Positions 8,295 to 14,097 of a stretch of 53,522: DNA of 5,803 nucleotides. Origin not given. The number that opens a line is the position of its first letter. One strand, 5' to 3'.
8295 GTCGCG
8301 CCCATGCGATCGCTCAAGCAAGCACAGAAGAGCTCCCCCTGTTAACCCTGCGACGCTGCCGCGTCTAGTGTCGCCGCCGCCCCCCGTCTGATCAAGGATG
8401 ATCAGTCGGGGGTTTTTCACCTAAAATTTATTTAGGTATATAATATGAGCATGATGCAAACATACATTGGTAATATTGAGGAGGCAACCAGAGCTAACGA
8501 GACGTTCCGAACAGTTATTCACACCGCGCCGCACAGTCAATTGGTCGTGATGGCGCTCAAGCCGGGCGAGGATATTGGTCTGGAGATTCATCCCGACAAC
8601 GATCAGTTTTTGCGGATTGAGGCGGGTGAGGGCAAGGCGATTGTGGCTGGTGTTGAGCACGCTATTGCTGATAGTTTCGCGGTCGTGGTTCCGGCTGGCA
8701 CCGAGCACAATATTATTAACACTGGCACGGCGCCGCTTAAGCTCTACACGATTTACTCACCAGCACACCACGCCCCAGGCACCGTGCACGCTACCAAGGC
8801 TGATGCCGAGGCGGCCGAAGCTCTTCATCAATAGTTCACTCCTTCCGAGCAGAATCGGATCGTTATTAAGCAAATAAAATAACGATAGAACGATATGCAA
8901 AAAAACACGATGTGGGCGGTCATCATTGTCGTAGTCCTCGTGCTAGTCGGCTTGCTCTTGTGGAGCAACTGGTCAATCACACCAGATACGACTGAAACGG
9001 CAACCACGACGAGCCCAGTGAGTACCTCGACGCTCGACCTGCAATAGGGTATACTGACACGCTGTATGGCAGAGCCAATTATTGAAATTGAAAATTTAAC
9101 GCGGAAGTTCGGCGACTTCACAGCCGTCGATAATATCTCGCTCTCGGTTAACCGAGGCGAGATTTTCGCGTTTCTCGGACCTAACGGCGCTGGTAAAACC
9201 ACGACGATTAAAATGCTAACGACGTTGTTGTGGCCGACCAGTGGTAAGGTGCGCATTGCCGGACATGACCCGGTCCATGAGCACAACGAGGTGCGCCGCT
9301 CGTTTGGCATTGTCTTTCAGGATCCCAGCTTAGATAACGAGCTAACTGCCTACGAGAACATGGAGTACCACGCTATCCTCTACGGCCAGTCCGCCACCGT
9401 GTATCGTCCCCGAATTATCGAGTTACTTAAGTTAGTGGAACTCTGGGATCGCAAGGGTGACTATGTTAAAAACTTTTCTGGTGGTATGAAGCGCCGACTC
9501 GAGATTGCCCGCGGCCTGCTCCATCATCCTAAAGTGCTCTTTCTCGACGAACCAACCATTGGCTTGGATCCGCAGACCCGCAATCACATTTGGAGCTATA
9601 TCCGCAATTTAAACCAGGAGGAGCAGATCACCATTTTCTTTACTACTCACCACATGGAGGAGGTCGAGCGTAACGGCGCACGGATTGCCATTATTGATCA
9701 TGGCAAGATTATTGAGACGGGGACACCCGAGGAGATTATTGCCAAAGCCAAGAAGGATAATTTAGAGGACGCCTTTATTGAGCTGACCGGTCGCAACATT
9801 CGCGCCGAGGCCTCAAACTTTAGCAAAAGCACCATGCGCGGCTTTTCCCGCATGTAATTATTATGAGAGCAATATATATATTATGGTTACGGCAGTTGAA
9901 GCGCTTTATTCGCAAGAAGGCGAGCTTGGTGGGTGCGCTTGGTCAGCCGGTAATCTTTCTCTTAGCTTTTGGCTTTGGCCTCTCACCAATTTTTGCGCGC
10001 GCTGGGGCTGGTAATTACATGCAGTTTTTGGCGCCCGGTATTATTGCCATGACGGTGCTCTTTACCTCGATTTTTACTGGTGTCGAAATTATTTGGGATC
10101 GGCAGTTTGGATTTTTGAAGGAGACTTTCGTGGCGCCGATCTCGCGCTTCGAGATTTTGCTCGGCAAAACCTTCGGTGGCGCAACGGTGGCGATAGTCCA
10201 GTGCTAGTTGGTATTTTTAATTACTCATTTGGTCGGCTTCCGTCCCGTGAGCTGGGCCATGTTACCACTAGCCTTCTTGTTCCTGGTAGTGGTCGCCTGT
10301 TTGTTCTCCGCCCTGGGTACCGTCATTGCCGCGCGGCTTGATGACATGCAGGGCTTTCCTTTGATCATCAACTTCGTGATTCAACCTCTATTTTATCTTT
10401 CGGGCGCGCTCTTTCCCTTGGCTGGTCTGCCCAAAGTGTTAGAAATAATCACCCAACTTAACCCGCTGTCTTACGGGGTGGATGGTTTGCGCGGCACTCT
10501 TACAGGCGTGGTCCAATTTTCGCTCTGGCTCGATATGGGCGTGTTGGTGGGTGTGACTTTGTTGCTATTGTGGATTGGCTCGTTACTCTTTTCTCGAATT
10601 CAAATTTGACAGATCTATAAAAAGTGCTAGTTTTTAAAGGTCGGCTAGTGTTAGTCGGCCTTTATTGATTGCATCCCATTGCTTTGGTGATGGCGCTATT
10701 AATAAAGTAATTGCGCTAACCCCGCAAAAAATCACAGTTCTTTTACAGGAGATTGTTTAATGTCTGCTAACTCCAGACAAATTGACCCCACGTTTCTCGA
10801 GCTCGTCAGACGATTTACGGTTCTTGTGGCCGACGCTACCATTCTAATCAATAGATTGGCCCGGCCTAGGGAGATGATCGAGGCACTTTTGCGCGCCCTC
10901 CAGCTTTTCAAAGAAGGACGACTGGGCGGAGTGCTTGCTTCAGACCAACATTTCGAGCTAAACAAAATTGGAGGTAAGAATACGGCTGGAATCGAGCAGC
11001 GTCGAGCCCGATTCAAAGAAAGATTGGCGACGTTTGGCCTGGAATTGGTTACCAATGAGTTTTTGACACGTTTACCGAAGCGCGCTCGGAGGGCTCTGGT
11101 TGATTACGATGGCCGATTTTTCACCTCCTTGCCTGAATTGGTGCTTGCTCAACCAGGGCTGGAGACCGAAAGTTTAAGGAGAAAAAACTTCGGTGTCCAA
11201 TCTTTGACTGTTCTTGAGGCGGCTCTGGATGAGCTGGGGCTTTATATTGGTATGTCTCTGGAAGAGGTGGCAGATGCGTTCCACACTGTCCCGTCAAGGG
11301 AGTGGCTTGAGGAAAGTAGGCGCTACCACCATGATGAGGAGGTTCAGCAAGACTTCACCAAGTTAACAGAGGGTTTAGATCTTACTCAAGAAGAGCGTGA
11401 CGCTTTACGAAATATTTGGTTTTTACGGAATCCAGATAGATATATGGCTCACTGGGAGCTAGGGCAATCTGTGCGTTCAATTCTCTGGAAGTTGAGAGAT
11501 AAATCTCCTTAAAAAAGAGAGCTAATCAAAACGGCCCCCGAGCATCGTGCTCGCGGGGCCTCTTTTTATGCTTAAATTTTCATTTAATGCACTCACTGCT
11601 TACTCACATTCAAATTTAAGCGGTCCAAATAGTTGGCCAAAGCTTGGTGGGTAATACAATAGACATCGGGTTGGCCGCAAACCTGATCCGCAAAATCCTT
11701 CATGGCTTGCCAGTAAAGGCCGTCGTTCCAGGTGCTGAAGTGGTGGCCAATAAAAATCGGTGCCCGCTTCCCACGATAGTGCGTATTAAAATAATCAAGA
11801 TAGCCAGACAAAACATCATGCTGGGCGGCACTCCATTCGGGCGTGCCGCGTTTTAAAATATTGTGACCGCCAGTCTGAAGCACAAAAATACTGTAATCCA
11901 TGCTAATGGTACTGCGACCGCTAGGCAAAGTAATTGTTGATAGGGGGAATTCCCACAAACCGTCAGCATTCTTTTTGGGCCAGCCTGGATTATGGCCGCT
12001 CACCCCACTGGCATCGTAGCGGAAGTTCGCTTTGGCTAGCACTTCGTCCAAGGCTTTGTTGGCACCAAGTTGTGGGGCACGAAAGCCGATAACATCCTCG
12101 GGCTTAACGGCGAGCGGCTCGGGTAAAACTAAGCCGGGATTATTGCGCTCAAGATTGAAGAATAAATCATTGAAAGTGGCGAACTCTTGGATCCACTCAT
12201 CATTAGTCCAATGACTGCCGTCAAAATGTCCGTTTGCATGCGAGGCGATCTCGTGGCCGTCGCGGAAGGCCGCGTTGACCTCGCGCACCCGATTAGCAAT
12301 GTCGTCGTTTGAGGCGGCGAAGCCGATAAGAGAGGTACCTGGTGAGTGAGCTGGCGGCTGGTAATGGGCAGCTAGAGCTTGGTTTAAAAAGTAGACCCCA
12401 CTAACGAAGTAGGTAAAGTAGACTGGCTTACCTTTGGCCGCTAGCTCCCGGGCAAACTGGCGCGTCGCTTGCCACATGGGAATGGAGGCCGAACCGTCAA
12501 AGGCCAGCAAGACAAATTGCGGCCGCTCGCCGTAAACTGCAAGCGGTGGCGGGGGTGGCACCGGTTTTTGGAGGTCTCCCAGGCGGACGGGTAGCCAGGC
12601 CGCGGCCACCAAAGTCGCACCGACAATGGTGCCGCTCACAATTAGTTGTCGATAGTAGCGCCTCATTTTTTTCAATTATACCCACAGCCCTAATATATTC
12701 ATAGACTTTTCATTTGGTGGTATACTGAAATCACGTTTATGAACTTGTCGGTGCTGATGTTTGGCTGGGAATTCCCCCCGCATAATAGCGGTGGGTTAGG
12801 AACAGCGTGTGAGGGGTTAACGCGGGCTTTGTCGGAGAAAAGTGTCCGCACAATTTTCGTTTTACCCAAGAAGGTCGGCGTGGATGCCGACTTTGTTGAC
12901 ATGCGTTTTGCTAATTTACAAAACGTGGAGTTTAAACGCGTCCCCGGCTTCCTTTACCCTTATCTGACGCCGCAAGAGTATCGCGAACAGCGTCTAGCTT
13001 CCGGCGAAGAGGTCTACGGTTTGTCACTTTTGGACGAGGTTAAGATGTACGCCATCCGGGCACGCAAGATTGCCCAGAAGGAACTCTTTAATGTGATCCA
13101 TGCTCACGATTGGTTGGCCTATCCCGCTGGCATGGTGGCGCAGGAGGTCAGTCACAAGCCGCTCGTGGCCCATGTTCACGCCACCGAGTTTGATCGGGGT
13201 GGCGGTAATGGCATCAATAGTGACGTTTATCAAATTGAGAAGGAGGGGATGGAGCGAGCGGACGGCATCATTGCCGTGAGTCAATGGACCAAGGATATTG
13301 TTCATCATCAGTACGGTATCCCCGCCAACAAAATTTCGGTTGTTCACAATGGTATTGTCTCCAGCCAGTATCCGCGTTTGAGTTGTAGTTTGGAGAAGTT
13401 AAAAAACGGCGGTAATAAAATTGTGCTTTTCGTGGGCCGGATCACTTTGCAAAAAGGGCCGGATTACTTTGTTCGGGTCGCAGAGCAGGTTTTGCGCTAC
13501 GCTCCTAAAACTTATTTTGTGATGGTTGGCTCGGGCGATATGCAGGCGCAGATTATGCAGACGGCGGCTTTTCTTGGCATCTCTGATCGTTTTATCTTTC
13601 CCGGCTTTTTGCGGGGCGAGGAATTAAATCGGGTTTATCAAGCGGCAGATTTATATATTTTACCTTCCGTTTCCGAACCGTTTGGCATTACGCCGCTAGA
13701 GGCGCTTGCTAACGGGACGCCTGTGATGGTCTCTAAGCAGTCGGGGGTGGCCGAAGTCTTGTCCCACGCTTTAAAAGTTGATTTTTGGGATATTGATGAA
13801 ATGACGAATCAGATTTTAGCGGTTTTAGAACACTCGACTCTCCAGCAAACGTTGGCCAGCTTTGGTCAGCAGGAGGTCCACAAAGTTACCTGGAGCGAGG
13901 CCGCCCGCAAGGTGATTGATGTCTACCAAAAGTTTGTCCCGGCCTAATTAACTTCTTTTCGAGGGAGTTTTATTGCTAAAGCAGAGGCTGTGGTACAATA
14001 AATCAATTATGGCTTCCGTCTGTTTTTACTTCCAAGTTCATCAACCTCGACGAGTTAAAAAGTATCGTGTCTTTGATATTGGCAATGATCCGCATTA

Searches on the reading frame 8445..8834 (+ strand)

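Call 13: search_protein_families(library=pfam, max_evalue=0.001, proteins=[window:8445-8834:+])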
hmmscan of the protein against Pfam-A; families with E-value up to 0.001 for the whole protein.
window:8445-8834:+ (129 aa): 2 families
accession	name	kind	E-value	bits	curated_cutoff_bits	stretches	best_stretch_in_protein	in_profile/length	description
PF07883.17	Cupin_2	-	5e-14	52.2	27.2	1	35-104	2-70/70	Cupin domain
PF01050.24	MannoseP_isomer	-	0.00089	19.9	23.6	0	23-105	20-102/116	Mannose-6-phosphate isomerase C-terminal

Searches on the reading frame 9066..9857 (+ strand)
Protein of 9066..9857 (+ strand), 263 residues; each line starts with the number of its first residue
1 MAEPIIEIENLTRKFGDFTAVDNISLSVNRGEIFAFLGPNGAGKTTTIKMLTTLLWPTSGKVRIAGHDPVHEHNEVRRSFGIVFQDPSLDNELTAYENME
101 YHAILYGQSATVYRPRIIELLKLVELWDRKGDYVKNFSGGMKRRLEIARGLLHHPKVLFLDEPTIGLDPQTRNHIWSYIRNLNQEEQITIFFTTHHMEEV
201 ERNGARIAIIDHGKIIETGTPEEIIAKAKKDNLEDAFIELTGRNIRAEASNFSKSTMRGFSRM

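Call 13: search_protein_families(library=pfam, max_evalue=0.001, proteins=[window:9066-9857:+])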
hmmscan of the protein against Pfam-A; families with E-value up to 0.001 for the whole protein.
window:9066-9857:+ (263 aa): 6 families
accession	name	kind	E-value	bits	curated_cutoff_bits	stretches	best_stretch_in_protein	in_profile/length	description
PF00005.33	ABC_tran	-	9.6e-37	127.1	25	1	22-164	2-136/137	ABC transporter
PF13304.12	AAA_21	-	2e-11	45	27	1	134-200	235-303/304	AAA domain, putative AbiEii toxin, Type IV TA system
PF13476.12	AAA_23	-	6.2e-06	27.4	27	1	8-123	4-114/201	AAA domain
PF13175.12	AAA_15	-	6.5e-05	23.1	32.1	0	29-65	24-61/374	AAA ATPase domain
PF02463.25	SMC_N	-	0.00072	19.5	40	0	33-201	26-206/220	RecF/RecN/SMC N terminal domain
PF13555.12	AAA_29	-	0.00073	19.7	27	0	25-61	16-51/61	P-loop containing region of AAA domain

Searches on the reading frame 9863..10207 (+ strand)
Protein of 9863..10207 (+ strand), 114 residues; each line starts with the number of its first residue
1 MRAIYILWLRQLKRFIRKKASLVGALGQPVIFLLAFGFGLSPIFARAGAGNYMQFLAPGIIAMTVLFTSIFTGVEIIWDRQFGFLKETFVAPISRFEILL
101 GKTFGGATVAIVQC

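Call 13: search_protein_families(library=pfam, max_evalue=0.001, proteins=[window:9863-10207:+])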
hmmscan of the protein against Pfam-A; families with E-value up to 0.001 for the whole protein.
window:9863-10207:+ (114 aa): 2 families
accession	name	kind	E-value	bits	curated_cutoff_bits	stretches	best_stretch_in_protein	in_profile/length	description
PF01061.29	ABC2_membrane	-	1.7e-13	51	26.9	1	3-114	2-111/211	ABC-2 type transporter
PF12698.13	ABC2_membrane_3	-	9.6e-06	25.4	31.6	1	49-114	157-222/347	ABC-2 family transporter protein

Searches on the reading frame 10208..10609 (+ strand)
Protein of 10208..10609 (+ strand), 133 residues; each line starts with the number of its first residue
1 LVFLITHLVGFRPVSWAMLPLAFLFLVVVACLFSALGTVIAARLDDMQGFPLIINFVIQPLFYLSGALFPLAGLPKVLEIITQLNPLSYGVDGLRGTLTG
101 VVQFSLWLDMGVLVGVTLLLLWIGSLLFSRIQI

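Call 95: search_protein_families(library=pfam, max_evalue=0.0001, proteins=[window:10208-10609:+])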
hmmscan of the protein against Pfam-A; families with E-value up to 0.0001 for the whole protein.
window:10208-10609:+ (133 aa): 2 families
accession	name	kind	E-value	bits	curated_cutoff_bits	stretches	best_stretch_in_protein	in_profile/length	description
PF01061.29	ABC2_membrane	-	6.3e-17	62.2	26.9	1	2-97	114-209/211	ABC-2 type transporter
PF12698.13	ABC2_membrane_3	-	7.3e-09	35.6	31.6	1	8-125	229-346/347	ABC-2 family transporter protein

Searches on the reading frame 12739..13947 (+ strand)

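Call 13: search_protein_families(library=pfam, max_evalue=0.001, proteins=[window:12739-13947:+])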
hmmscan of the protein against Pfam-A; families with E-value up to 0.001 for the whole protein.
window:12739-13947:+ (402 aa): 7 families
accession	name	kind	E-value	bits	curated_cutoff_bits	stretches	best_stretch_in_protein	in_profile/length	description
PF00534.26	Glycos_transf_1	-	8.3e-33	113.8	26.4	1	220-375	9-168/172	Glycosyl transferases group 1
PF13692.12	Glyco_trans_1_4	-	2.2e-27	96.5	27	1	227-364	2-141/142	Glycosyl transferases group 1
PF13439.12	Glyco_transf_4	-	2.2e-21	77.1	28.5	1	104-206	60-166/170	Glycosyltransferase Family 4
PF20706.3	GT4-conflict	-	2.4e-17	63.5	26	1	165-393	138-355/385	Family 4 Glycosyltransferase in conflict systems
PF13579.12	Glyco_trans_4_4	-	3.2e-14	54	29.7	1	18-205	1-158/158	Glycosyl transferase 4-like domain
PF08323.17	Glyco_transf_5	-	3.5e-13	50.2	22.7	1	5-191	2-228/239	Starch synthase catalytic domain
PF13524.12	Glyco_trans_1_2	-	4.9e-06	27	25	1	286-389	30-139/144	Glycosyl transferase-like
